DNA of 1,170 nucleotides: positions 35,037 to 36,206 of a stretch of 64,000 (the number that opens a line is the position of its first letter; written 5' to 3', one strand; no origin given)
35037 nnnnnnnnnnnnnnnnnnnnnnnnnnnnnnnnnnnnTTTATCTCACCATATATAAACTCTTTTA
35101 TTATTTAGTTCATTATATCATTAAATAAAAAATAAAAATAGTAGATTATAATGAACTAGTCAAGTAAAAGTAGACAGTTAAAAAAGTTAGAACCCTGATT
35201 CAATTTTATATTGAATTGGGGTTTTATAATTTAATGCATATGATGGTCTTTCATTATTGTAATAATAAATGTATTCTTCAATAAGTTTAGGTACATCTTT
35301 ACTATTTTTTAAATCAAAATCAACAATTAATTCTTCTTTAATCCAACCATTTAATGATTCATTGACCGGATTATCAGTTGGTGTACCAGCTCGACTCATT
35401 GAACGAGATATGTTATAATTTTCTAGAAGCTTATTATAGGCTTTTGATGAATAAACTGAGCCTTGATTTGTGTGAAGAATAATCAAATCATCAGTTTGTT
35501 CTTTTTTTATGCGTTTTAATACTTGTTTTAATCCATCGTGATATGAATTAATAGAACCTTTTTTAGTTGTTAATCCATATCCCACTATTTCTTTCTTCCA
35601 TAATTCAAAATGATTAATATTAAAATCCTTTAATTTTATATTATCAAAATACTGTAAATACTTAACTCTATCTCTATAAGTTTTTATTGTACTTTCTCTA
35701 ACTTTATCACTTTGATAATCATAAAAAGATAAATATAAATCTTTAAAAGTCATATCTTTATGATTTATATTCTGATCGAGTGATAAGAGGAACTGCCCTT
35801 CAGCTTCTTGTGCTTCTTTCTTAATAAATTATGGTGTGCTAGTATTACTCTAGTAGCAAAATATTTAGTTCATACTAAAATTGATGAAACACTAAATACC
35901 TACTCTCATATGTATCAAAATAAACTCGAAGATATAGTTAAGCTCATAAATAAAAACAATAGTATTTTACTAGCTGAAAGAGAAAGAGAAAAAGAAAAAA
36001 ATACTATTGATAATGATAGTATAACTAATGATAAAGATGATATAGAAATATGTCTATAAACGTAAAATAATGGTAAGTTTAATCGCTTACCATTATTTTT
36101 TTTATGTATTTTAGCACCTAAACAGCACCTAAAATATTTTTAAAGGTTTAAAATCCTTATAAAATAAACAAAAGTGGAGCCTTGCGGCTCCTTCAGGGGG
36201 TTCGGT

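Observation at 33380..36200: Mobile-element debris: integrase halves on opposite strands, an in-frame integrase-N-terminus/IS3-OrfB chimera, and similar terminator hairpins at both flanks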

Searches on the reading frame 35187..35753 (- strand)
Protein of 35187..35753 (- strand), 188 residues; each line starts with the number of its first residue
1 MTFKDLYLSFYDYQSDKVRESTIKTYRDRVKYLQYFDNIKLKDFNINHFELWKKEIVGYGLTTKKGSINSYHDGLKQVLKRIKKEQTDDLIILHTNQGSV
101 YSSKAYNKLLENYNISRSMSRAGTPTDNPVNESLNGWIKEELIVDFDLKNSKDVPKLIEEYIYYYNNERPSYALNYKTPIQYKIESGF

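Call 10: search_protein_families(library=pfam, proteins=[window:35187-35753:-], max_evalue=0.01)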
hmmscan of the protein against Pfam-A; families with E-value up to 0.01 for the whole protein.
window:35187-35753:- (188 aa): 5 families
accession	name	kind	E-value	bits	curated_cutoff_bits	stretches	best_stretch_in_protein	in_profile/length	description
PF13683.12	rve_3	-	9.4e-14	51.4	26.5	1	115-179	3-67/67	Integrase core domain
PF13333.12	rve_2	-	2.9e-09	37.4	22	1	132-184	1-53/56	Integrase core domain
PF00665.32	rve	-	5.2e-06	27.1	32.6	1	69-125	46-102/102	Integrase core domain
PF14659.12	Phage_int_SAM_3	-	5.5e-05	23.8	22.6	1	2-45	1-46/58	Phage integrase, N-terminal SAM-like domain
PF10138.15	vWA-TerF-like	-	0.003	18.2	29.4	1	40-112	54-128/200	vWA found in TerF C terminus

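Call 26: find_homologous_proteins(query=window:35187-35753:-)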
Query window:35187-35753:- (188 aa): 1514 proteins with E <= 0.001 among 1583 candidates; the best 120 are listed.
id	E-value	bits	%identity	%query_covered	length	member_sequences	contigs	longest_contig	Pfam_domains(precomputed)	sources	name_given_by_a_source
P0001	5.2e-119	413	100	100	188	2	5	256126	PF00665.33,PF13333.13,PF13683.13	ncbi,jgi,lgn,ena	jgi:putative transposase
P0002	6.3e-81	289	94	75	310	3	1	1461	PF00665.33,PF13333.13,PF13683.13,PF13276.13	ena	-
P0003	4.8e-77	276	89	75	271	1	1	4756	PF00665.33,PF13333.13,PF13683.13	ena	-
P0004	6.0e-76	273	87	75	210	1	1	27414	PF00665.33,PF13333.13,PF13683.13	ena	-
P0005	3.3e-75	270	87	75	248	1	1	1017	PF00665.33,PF13333.13,PF13683.13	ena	-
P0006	3.4e-75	270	87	75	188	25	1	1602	PF00665.33,PF13333.13,PF13683.13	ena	-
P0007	3.7e-75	270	86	75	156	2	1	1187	PF00665.33,PF13333.13,PF13683.13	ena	-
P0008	6.4e-75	269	86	75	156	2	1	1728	PF00665.33,PF13333.13,PF13683.13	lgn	-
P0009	7.5e-75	269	87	75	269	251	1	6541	PF00665.33,PF13333.13,PF13683.13,PF13276.13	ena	-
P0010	9.6e-75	269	86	75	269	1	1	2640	PF00665.33,PF13333.13,PF13683.13,PF13276.13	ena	-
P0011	1.4e-74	268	86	75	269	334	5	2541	PF00665.33,PF13333.13,PF13683.13,PF13276.13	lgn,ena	-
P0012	1.5e-74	268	87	75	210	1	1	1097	PF00665.33,PF13333.13,PF13683.13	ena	-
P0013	2.4e-74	267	87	75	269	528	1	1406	PF00665.33,PF13333.13,PF13683.13,PF13276.13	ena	-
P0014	3.8e-74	267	85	75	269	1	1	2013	PF00665.33,PF13333.13,PF13683.13,PF13276.13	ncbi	-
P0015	5.0e-74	266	83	75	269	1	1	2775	PF00665.33,PF13333.13,PF13683.13,PF13276.13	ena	-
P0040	4.8e-71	257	81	75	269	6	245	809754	PF00665.33,PF13333.13,PF13683.13,PF13276.13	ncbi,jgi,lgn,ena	jgi:putative transposase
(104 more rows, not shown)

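Call 28: find_encoding_contigs(protein=P0002, flank=3000, max_places=3)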
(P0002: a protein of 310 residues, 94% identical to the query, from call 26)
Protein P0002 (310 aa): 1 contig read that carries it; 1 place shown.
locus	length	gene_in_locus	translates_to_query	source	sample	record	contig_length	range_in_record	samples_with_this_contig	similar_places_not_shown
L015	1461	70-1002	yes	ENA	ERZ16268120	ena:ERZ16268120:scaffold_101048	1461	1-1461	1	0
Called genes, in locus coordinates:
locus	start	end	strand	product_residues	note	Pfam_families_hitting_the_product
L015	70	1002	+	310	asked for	PF13276:HTH_21 (weak), PF00665:rve, PF13683:rve_3, PF13333:rve_2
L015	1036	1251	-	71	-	PF14098:SSPI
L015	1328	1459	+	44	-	?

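Call 29: find_encoding_contigs(protein=P0009, flank=3000, max_places=3)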
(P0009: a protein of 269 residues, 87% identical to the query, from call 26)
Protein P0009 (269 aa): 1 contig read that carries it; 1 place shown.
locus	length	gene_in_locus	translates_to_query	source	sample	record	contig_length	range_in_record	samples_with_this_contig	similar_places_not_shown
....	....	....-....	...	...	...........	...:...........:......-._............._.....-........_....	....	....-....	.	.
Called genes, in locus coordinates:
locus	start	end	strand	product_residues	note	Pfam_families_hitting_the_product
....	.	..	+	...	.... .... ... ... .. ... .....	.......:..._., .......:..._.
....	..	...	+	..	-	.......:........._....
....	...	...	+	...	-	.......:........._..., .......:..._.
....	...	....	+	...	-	-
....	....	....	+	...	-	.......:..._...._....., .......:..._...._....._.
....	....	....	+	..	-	-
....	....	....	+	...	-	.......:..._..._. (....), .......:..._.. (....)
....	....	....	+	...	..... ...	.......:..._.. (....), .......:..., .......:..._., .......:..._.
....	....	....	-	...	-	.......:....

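Call 30: find_encoding_contigs(protein=P0040, flank=3000, max_places=6)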
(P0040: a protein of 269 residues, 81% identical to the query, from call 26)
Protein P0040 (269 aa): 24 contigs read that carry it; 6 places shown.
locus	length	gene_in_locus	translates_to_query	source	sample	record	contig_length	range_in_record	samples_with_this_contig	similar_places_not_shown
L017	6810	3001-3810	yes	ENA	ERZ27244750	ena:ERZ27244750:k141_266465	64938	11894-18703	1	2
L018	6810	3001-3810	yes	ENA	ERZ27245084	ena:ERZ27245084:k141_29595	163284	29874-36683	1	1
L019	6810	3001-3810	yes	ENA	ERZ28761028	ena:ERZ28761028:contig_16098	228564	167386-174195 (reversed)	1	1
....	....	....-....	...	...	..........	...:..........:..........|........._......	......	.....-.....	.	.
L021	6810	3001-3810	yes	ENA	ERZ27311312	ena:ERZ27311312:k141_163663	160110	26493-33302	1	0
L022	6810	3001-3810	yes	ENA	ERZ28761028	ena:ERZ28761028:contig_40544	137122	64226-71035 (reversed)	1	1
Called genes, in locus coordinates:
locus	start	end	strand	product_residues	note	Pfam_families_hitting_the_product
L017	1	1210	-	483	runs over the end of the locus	PF13240:Zn_Ribbon_1 (weak), PF13248:Zn_ribbon_3 (faint), PF08305:NPCBM (weak)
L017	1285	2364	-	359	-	PF00535:Glycos_transf_2, PF13181:TPR_8 (faint), PF07719:TPR_2 (faint), PF13424:TPR_12 (faint)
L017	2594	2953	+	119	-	PF01527:HTH_Tnp_1 (weak), PF13518:HTH_28, PF13551:HTH_29 (weak)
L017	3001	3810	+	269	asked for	PF13276:HTH_21 (faint), PF00665:rve, PF13683:rve_3, PF13333:rve_2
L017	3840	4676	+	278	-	PF01391:Collagen, PF18573:BclA_C (weak)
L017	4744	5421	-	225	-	PF00625:Guanylate_kin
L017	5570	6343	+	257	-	-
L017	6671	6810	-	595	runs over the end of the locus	PF12846:AAA_10 (weak), PF19044:P-loop_TraG, PF20720:nSTAND3 (faint), PF01935:DUF87 (weak), PF13401:AAA_22 (faint), PF12846:AAA_10 (weak)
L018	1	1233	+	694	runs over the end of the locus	PF00009:GTP_EFTU, PF03144:GTP_EFTU_D2, PF22042:EF-G_D2, PF14492:EFG_III, PF16658:RF3_C (weak), PF03764:EFG_IV, PF00679:EFG_C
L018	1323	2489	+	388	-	PF00009:GTP_EFTU, PF03144:GTP_EFTU_D2, PF03143:GTP_EFTU_D3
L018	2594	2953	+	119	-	PF01527:HTH_Tnp_1 (weak), PF13518:HTH_28, PF13551:HTH_29 (weak)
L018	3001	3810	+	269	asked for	PF13276:HTH_21 (faint), PF00665:rve, PF13683:rve_3, PF13333:rve_2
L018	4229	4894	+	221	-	-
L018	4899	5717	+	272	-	-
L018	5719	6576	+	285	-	PF13354:Beta-lactamase2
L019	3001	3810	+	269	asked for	PF13276:HTH_21 (faint), PF00665:rve, PF13683:rve_3, PF13333:rve_2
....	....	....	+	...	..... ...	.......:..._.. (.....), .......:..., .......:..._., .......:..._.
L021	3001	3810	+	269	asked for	PF13276:HTH_21 (faint), PF00665:rve, PF13683:rve_3, PF13333:rve_2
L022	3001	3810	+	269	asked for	PF13276:HTH_21 (faint), PF00665:rve, PF13683:rve_3, PF13333:rve_2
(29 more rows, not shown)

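Call 65: search_protein_families(library=ncbifam, proteins=[P0040, window:35187-35753:-], max_evalue=0.001)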
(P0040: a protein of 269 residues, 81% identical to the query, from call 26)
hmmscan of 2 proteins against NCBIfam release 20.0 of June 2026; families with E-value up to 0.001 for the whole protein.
P0040 (269 aa): 2 families
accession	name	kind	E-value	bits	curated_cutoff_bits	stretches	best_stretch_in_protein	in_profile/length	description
NF033516.0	transpos_IS3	equivalog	3.1e-47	161.6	160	1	2-264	111-369/369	IS3 family transposase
NF033577.2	transpos_IS481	equivalog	1.6e-16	60.6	224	1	23-262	58-282/284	IS481 family transposase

window:35187-35753:- (188 aa): 2 families
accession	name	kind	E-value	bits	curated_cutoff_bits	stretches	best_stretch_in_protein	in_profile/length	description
NF033516.0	transpos_IS3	equivalog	2.9e-29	102.5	160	1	52-183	242-369/369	IS3 family transposase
NF033577.2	transpos_IS481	equivalog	5.2e-13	49.2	224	1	78-181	177-282/284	IS481 family transposase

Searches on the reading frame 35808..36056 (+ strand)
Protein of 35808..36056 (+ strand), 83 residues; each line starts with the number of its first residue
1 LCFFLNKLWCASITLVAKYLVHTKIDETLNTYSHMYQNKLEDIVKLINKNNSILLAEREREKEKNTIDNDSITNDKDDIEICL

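Call 10: search_protein_families(library=pfam, proteins=[window:35808-36056:+], max_evalue=0.01)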
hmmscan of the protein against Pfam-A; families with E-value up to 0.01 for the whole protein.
window:35808-36056:+ (83 aa): 0 families
